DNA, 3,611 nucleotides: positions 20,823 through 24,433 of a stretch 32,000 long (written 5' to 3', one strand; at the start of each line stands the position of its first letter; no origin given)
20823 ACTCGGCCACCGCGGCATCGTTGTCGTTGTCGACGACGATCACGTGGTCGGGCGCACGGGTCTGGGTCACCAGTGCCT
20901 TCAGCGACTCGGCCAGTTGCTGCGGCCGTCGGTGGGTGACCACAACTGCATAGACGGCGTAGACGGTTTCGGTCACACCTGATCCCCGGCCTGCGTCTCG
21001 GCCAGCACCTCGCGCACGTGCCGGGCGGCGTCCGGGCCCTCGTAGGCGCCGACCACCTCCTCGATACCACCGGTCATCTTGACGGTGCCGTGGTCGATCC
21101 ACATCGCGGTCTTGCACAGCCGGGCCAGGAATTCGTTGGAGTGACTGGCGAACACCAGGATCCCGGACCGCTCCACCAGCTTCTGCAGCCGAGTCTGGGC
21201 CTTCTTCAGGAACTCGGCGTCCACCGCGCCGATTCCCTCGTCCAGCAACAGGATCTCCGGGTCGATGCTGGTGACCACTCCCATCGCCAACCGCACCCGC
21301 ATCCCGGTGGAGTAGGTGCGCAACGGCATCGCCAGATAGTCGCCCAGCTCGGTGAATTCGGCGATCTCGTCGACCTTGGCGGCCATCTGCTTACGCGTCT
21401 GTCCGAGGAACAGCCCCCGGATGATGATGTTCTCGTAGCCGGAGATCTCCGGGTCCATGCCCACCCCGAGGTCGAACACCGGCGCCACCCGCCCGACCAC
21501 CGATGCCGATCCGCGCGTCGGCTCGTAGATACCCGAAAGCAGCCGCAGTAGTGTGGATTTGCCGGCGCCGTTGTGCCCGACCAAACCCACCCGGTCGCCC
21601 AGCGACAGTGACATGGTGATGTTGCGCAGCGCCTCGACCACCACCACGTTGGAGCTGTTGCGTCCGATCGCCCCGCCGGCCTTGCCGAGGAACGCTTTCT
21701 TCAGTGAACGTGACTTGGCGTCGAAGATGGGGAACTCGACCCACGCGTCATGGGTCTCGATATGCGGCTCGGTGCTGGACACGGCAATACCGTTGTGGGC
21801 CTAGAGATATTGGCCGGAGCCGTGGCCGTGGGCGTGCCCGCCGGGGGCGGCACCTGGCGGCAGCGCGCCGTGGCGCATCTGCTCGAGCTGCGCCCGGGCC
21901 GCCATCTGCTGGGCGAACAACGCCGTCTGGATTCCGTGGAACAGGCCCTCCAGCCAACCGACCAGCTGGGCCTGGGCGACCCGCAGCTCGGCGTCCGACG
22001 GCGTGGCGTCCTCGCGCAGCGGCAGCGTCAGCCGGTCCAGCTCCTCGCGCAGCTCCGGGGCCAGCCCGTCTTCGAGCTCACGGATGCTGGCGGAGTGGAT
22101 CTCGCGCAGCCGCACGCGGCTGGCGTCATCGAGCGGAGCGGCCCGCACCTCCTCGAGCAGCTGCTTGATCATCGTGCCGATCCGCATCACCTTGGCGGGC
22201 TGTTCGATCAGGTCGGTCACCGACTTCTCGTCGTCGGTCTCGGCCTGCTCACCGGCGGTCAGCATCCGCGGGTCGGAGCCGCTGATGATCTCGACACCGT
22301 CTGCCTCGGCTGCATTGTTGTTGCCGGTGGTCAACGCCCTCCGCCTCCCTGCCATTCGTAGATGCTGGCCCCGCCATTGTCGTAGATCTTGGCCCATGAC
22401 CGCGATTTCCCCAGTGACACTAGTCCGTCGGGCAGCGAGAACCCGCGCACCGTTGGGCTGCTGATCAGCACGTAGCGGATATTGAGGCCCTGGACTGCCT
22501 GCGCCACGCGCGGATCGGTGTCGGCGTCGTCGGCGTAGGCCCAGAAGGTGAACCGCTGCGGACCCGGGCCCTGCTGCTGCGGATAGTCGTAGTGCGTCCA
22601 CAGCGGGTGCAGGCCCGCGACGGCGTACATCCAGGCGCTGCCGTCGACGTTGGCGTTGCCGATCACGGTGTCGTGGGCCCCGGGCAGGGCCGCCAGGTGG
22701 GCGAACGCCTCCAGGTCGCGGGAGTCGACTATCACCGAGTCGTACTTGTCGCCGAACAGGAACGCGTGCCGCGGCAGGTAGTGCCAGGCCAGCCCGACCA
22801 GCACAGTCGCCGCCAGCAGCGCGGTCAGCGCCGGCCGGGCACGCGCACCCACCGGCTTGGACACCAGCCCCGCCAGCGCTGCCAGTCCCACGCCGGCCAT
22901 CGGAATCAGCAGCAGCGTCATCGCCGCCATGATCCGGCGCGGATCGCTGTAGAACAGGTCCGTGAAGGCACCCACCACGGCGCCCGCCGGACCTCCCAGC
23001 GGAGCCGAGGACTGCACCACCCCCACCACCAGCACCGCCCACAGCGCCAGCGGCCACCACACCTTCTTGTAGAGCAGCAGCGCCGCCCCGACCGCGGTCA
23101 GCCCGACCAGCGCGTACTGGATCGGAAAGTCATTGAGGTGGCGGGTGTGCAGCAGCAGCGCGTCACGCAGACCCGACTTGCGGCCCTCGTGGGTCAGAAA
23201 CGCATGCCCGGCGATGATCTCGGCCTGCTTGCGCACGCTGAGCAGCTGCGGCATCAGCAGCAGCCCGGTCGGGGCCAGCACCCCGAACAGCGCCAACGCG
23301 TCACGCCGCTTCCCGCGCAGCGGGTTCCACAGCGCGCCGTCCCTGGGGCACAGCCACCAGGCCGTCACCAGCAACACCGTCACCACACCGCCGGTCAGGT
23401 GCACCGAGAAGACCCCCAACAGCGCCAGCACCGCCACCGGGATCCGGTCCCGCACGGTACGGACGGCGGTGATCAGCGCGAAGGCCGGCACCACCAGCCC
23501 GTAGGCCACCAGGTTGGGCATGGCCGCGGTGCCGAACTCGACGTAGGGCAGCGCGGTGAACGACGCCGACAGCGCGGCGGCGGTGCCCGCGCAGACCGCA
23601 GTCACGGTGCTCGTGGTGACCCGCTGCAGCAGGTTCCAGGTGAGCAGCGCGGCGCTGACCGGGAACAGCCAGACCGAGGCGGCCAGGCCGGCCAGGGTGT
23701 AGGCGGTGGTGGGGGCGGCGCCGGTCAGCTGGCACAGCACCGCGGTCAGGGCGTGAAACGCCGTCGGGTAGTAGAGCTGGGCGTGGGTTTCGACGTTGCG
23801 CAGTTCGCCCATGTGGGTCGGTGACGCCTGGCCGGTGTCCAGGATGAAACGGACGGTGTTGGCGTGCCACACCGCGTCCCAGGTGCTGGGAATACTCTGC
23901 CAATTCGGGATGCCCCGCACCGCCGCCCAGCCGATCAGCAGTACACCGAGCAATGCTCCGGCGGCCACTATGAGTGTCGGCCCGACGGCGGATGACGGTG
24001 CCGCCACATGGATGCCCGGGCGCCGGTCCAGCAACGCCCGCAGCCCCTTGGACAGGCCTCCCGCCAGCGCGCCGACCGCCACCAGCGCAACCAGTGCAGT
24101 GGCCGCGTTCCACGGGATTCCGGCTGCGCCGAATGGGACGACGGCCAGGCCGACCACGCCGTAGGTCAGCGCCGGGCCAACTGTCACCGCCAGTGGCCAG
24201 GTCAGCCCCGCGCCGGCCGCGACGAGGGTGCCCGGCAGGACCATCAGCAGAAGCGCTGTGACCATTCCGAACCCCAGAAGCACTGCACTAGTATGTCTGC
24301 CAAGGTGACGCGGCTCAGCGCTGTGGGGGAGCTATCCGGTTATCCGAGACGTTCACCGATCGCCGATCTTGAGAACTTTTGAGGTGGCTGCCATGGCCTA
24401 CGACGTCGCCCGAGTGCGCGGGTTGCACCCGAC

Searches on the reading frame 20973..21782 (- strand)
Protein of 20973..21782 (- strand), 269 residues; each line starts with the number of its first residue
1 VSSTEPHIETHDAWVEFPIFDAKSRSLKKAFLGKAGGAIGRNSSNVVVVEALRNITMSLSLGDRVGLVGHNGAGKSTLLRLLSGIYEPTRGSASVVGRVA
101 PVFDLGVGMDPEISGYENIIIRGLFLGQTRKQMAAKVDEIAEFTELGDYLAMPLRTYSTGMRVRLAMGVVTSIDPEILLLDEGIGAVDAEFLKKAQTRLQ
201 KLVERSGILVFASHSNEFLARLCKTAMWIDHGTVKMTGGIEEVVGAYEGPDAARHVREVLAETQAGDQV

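Call 65: find_encoding_contigs(protein=window:20973-21782:-, flank=10000, max_places=4)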
Protein window:20973-21782:- (269 aa): 2 contigs read that carry it; 2 places shown.
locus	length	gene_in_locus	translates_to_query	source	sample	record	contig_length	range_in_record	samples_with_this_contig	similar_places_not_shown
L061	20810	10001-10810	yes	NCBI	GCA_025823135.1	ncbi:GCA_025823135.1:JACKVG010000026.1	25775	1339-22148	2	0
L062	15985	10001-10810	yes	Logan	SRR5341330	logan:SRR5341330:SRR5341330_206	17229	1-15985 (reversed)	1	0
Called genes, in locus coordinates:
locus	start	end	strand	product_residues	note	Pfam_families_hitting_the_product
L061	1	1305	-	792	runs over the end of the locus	-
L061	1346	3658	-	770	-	-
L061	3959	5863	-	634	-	PF00501:AMP-binding, PF23024:AMP-dom_DIP2-like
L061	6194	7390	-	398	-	PF00266:Aminotran_5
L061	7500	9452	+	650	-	PF20176:DUF6541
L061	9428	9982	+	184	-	PF10759:BPA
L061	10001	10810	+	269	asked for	PF00005:ABC_tran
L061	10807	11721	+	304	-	PF00535:Glycos_transf_2, PF13641:Glyco_tranf_2_3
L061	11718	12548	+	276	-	PF01061:ABC2_membrane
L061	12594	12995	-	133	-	PF01850:PIN (weak)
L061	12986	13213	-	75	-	PF09957:VapB_antitoxin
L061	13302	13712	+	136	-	PF04138:GtrA_DPMS_TM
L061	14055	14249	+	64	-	-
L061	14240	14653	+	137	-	PF01850:PIN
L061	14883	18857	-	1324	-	-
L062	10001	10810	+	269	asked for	PF00005:ABC_tran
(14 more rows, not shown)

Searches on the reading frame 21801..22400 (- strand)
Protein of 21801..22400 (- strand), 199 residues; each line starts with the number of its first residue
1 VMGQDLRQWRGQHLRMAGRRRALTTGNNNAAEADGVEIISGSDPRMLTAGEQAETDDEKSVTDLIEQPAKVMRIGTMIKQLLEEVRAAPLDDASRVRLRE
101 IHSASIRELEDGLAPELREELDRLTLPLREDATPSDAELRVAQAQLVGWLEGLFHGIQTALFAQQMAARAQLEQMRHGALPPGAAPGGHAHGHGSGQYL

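Call 48: search_protein_families(library=pfam, proteins=[window:21801-22400:-], max_evalue=0.01)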
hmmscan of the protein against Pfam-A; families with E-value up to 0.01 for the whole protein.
window:21801-22400:- (199 aa): 1 family
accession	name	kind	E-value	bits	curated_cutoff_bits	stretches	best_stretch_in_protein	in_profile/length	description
PF10759.14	BPA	-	6.5e-77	257.1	29.5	1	50-186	4-139/161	Bacterial proteasome activator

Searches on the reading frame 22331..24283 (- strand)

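Call 48: search_protein_families(library=pfam, proteins=[window:22331-24283:-], max_evalue=0.01)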
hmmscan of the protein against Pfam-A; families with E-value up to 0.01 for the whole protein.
window:22331-24283:- (650 aa): 1 family
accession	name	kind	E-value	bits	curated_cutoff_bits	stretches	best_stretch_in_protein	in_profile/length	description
PF20176.3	DUF6541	-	3.9e-83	280.3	29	1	12-643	2-643/646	Family of unknown function (DUF6541)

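Call 61: search_protein_families(library=ncbifam, proteins=[window:22331-24283:-], max_evalue=0.01)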
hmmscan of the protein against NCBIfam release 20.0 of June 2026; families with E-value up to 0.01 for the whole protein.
window:22331-24283:- (650 aa): 0 families
